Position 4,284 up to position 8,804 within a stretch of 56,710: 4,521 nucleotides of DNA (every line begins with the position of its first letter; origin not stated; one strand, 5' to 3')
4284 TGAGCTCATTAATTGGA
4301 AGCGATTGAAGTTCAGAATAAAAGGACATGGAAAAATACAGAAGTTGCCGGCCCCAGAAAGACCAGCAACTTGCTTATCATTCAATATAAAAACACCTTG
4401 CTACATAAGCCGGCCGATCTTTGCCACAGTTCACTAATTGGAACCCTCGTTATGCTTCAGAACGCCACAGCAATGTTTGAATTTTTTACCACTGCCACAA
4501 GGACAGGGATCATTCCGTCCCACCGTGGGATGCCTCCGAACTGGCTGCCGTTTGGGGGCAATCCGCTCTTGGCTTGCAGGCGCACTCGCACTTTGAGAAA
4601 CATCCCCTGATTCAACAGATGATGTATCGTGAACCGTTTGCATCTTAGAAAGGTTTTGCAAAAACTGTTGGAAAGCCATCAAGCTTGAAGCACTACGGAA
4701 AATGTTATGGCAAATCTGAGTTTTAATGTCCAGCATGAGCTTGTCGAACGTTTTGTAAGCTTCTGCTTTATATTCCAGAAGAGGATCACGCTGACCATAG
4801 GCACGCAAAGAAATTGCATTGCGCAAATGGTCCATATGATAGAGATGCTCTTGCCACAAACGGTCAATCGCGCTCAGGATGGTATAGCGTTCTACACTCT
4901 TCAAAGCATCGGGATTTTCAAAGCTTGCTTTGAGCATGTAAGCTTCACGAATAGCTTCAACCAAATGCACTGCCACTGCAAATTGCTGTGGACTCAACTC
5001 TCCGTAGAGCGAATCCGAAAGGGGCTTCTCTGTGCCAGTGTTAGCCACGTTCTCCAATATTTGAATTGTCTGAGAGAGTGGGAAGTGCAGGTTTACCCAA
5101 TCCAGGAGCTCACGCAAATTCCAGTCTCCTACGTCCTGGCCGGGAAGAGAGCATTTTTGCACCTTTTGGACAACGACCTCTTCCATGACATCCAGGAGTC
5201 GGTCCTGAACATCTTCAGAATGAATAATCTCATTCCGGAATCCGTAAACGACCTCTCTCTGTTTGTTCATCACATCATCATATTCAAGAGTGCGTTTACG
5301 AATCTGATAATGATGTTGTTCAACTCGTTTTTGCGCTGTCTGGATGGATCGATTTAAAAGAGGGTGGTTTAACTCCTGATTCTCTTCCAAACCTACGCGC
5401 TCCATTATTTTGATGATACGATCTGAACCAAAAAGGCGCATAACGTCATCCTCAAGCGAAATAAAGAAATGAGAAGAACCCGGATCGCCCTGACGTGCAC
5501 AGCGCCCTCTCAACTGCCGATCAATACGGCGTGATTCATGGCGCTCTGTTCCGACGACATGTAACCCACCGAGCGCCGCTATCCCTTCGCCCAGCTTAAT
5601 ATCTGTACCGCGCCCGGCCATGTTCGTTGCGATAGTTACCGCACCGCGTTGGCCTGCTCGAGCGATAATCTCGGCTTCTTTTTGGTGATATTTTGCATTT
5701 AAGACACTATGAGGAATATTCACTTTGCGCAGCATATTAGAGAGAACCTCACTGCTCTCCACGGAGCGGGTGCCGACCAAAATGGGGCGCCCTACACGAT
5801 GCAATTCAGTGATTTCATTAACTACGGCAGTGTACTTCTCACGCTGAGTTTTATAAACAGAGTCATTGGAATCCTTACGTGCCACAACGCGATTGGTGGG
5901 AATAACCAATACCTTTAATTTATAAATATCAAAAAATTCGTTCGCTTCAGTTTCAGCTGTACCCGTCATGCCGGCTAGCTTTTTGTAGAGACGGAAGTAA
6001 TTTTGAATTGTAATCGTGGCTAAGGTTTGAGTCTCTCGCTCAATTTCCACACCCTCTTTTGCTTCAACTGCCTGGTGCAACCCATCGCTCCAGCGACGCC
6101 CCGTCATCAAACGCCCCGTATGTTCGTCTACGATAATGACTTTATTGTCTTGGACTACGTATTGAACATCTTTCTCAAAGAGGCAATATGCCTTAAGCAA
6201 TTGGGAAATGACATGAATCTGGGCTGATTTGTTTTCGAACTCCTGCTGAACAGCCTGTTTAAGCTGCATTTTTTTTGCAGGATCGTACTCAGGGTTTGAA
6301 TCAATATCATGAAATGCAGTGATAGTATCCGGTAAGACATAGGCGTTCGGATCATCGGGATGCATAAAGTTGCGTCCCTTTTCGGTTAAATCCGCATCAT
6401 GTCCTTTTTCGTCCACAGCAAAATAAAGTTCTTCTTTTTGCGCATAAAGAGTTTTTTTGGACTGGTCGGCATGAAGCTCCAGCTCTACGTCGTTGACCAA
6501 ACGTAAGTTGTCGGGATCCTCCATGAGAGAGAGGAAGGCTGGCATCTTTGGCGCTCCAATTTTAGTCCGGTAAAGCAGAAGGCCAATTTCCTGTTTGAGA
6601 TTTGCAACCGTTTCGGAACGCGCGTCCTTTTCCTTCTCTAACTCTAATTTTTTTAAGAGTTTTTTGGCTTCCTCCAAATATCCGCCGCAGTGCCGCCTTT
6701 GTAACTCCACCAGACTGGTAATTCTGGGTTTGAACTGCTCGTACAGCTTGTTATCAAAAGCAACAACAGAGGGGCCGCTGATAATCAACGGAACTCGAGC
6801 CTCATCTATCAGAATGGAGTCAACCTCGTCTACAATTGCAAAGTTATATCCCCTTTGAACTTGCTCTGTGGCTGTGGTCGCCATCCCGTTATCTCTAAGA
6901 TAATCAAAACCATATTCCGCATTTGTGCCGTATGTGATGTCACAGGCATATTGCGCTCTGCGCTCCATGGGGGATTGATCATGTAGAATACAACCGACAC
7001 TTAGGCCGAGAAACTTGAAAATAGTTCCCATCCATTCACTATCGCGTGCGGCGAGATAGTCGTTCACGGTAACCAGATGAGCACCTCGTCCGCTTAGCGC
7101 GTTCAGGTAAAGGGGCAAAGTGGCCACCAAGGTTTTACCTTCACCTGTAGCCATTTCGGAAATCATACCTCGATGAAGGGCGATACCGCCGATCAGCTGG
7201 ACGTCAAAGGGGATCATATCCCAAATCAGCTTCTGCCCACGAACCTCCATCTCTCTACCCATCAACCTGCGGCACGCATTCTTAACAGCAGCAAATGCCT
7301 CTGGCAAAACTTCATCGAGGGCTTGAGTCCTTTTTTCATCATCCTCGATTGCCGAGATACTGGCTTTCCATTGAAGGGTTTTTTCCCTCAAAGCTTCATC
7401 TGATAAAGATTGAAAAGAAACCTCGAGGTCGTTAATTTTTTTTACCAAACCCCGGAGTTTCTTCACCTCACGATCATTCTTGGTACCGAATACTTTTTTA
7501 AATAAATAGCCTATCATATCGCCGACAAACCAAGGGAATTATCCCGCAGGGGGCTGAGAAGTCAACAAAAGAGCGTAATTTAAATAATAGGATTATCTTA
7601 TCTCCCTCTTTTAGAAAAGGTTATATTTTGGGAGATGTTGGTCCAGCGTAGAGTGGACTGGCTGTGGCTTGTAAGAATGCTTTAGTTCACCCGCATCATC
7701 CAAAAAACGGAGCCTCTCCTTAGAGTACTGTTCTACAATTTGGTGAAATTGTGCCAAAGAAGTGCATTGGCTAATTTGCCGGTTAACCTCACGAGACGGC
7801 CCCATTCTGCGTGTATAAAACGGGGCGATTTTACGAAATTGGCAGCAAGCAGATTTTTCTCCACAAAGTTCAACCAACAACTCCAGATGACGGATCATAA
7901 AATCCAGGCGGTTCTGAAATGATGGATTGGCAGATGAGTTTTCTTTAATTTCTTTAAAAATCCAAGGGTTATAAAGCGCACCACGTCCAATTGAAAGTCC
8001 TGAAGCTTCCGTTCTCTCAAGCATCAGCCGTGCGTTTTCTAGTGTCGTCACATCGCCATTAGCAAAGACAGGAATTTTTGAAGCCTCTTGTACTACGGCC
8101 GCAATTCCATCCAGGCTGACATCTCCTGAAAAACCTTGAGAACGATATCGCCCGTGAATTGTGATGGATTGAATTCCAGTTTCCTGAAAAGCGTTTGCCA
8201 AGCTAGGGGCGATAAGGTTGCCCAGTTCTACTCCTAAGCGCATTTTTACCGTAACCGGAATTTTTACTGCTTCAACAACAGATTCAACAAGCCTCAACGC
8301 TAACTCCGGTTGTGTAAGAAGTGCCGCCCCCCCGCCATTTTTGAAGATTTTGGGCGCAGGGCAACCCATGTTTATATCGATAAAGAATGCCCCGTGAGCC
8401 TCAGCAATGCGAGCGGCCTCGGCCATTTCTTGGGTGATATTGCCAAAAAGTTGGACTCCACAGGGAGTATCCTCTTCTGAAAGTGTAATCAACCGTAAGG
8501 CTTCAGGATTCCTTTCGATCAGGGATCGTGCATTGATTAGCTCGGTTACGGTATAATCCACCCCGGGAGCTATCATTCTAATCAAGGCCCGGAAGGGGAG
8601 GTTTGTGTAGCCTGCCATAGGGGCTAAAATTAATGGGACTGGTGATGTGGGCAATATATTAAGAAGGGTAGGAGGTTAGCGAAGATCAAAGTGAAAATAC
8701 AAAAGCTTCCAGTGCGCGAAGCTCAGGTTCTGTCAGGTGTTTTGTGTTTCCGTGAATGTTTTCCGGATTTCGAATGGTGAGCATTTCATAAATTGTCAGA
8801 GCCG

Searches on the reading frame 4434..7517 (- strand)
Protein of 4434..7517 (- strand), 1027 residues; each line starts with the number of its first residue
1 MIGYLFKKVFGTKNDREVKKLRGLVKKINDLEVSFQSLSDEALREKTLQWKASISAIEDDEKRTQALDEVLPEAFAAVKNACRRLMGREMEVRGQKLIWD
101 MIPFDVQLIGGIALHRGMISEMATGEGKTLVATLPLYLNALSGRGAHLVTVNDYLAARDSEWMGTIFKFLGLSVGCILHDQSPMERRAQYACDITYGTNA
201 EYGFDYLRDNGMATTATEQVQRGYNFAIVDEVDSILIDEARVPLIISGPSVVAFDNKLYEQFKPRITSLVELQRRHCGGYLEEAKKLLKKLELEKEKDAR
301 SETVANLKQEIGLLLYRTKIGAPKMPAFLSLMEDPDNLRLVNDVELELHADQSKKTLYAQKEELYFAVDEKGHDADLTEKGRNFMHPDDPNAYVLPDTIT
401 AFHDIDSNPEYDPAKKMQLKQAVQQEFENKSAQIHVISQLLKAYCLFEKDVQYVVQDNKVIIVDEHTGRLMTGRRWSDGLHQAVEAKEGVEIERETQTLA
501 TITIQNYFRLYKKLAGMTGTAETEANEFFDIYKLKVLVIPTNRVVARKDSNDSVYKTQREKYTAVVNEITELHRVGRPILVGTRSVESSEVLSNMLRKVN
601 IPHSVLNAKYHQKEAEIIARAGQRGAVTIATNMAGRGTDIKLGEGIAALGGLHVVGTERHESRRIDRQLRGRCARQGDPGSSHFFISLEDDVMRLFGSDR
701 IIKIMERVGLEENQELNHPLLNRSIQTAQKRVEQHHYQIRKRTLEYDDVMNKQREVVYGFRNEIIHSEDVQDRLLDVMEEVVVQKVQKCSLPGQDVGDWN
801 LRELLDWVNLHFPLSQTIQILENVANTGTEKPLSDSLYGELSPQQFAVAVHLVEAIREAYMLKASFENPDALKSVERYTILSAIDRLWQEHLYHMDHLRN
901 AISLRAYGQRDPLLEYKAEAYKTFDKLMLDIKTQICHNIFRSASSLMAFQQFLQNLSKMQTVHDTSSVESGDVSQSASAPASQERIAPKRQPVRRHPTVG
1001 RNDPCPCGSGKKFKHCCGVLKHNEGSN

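Call 51: search_protein_families(library=pfam, proteins=[window:4434-7517:-], max_evalue=0.0001)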
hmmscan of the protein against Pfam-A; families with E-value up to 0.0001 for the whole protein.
window:4434-7517:- (1027 aa): 6 families
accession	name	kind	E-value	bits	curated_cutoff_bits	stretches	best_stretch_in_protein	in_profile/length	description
PF07517.20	SecA_DEAD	-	3e-118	394.7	24.6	1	7-528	2-289/290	SecA DEAD-like domain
PF21090.3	P-loop_SecA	-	3.3e-78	262.5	27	2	545-644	2-101/205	SecA P-loop domain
PF07516.18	SecA_SW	-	1.8e-57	195.1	26.7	1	716-941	2-198/200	SecA Wing and Scaffold domain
PF01043.26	SecA_PP_bind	-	5.3e-27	95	23.5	1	356-485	12-110/110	SecA preprotein cross-linking domain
PF02810.21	SEC-C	-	9.6e-10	38.6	20.4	1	1001-1018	1-18/19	SEC-C motif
PF00270.35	DEAD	-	2.3e-06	27.9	26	1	115-236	14-130/167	DEAD/DEAH box helicase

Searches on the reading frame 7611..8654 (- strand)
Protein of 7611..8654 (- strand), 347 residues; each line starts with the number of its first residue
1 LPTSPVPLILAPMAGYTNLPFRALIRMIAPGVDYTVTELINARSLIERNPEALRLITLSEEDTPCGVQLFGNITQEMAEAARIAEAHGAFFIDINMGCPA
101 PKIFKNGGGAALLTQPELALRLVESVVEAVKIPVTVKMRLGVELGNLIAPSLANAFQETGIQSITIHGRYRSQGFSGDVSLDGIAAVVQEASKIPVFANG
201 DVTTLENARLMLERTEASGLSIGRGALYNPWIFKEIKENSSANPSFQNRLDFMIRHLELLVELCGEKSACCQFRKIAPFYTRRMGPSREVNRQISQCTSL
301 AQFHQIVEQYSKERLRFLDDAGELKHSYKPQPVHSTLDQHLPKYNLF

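Call 51: search_protein_families(library=pfam, proteins=[window:7611-8654:-], max_evalue=0.0001)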
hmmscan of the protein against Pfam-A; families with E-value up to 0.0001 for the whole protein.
window:7611-8654:- (347 aa): 1 family
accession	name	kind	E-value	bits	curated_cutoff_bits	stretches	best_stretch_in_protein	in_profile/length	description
PF01207.24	Dus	-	3.2e-73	247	20.4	1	9-309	1-305/311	Dihydrouridine synthase (Dus)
